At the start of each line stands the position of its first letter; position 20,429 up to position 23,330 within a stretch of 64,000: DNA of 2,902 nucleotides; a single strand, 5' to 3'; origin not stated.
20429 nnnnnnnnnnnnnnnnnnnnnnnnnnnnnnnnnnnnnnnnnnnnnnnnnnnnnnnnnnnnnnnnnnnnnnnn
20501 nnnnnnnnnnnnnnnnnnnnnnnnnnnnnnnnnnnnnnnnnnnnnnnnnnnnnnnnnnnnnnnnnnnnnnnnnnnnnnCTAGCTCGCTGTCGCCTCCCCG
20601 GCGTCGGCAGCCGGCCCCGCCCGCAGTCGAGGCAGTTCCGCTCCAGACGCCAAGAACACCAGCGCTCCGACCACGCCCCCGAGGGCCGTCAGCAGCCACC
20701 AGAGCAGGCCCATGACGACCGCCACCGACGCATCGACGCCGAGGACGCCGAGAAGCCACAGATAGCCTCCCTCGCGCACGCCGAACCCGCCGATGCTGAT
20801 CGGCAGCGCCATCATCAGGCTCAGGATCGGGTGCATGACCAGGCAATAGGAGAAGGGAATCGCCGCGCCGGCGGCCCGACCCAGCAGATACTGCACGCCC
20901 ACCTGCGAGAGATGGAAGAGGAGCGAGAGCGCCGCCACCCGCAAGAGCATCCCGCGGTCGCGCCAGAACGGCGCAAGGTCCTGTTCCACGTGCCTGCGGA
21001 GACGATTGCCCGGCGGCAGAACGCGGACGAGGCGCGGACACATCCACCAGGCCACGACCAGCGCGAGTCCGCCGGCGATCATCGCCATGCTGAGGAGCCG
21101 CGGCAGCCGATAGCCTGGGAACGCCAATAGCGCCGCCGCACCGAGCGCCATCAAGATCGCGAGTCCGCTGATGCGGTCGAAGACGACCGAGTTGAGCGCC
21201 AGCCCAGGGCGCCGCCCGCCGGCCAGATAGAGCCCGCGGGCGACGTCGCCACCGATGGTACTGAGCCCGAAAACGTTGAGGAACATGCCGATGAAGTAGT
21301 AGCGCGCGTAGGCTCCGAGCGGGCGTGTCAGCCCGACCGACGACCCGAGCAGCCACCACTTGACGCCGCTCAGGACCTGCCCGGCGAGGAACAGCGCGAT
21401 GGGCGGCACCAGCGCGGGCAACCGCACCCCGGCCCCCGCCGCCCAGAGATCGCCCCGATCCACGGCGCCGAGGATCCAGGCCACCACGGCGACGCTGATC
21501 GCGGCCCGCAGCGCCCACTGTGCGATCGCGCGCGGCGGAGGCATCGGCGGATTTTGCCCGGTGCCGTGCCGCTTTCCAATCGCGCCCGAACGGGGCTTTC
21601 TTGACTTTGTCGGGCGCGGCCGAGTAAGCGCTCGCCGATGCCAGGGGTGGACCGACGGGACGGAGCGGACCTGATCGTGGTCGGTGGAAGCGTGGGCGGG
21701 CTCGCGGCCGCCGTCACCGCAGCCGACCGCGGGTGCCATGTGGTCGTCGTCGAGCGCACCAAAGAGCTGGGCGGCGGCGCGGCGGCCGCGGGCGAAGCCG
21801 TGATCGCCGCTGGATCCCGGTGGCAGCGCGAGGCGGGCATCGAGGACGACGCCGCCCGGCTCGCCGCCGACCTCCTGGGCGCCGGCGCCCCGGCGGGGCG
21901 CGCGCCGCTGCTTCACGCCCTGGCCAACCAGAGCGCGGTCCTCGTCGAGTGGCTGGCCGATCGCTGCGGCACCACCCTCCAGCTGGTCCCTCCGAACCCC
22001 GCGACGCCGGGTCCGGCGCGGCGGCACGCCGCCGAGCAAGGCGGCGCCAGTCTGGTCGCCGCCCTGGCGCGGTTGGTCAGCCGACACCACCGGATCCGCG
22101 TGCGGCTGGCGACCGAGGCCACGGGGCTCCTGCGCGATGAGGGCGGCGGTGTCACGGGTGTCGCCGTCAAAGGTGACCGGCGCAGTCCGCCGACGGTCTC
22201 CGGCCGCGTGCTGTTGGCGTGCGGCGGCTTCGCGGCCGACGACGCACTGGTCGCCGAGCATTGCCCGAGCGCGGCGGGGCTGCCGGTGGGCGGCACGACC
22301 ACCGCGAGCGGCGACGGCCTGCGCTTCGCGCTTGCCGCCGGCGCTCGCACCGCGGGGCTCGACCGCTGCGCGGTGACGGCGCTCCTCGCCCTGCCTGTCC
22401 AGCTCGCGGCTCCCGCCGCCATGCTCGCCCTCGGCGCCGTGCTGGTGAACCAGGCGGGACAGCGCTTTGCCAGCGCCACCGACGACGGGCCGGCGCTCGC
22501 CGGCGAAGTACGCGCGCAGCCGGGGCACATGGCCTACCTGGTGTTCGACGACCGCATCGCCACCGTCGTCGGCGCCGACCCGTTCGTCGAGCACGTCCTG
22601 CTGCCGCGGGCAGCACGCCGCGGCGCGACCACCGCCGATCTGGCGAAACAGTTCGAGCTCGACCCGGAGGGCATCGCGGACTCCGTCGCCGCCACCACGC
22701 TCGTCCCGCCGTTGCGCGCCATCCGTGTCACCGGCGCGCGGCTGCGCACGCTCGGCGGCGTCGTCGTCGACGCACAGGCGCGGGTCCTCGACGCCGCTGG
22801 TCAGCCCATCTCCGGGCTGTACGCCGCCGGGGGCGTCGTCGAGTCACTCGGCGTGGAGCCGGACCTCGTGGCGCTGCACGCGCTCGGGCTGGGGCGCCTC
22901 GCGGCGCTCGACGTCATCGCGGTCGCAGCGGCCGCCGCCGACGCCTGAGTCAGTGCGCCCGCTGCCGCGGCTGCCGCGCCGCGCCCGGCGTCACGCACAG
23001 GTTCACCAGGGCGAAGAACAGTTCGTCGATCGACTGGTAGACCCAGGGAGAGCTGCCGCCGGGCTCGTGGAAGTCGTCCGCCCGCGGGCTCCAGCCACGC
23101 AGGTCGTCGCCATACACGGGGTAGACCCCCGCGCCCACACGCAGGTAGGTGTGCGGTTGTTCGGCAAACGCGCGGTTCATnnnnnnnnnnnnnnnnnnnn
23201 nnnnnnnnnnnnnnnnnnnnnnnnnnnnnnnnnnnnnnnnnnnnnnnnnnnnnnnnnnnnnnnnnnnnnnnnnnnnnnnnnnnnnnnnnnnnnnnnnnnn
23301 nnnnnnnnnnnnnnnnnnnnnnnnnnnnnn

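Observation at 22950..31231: Nine-gene co-directional lipid-metabolism cluster built around a single-chain long-chain acyl-CoA carboxylase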

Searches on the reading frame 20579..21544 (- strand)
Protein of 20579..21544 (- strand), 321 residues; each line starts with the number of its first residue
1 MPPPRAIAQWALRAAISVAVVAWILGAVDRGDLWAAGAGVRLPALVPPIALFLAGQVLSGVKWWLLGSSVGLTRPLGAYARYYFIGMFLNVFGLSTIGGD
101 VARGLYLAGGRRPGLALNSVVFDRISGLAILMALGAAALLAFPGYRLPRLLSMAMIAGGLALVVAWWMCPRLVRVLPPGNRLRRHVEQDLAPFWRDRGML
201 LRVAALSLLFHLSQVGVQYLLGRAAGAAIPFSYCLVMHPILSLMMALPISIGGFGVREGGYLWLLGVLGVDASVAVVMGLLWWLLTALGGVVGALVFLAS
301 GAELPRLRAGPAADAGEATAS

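Call 29: search_protein_families(library=pfam, proteins=[window:20579-21544:-], max_evalue=0.001)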
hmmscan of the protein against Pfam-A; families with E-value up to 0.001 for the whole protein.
window:20579-21544:- (321 aa): 1 family
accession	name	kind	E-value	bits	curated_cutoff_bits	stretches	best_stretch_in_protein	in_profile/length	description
PF03706.18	LPG_synthase_TM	-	1.6e-33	116.9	33.4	1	10-288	1-296/302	Lysylphosphatidylglycerol synthase TM region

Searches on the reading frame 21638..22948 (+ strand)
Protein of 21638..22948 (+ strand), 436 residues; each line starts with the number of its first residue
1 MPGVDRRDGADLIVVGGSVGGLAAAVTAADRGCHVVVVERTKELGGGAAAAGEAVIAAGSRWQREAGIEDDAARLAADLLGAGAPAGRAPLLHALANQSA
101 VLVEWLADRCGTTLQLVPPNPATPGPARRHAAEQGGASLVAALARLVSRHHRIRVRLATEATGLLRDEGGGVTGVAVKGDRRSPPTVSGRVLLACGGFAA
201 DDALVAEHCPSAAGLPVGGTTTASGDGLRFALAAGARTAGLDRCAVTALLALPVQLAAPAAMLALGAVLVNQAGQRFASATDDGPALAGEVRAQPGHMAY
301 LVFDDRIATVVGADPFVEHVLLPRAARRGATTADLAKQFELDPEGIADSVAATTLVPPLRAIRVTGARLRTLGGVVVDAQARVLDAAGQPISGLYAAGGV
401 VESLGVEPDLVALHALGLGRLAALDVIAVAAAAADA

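Call 29: search_protein_families(library=pfam, proteins=[window:21638-22948:+], max_evalue=0.001)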
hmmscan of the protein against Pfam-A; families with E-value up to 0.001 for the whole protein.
window:21638-22948:+ (436 aa): 6 families
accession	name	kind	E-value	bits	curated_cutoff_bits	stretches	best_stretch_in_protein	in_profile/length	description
PF00890.30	FAD_binding_2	-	1.4e-40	140.3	20.4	1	11-401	1-399/414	FAD binding domain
PF12831.13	FAD_oxidored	-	1.9e-10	41.1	27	1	11-195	1-143/416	FAD dependent oxidoreductase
PF01266.30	DAO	-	5.5e-07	29.9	27.9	1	11-202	1-208/353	FAD dependent oxidoreductase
PF03486.20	HI0933_like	-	9.4e-06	25.7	50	0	11-52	2-43/244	HI0933-like protein Rossmann domain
PF13450.12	NAD_binding_8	-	5.6e-05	23.8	21.9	1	14-49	1-36/68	NAD(P)-binding Rossmann-like domain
PF07992.20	Pyr_redox_2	-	0.00016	21.6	26.1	0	365-401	247-277/291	Pyridine nucleotide-disulphide oxidoreductase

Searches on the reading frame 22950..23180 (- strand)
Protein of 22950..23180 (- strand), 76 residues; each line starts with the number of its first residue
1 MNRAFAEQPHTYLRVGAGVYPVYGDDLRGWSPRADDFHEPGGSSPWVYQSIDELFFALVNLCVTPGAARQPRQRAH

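Call 7: search_protein_families(library=pfam, proteins=[window:22950-23180:-], max_evalue=0.01)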
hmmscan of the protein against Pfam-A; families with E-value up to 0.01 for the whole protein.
window:22950-23180:- (76 aa): 0 families

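Call 8: search_protein_families(library=ncbifam, proteins=[window:22950-23180:-], max_evalue=0.01)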
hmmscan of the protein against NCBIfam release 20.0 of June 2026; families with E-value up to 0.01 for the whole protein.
window:22950-23180:- (76 aa): 0 families

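Call 50: search_protein_families(library=pfam, proteins=[window:22950-23180:-], max_evalue=1)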
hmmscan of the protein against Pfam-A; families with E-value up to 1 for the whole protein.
window:22950-23180:- (76 aa): 0 families
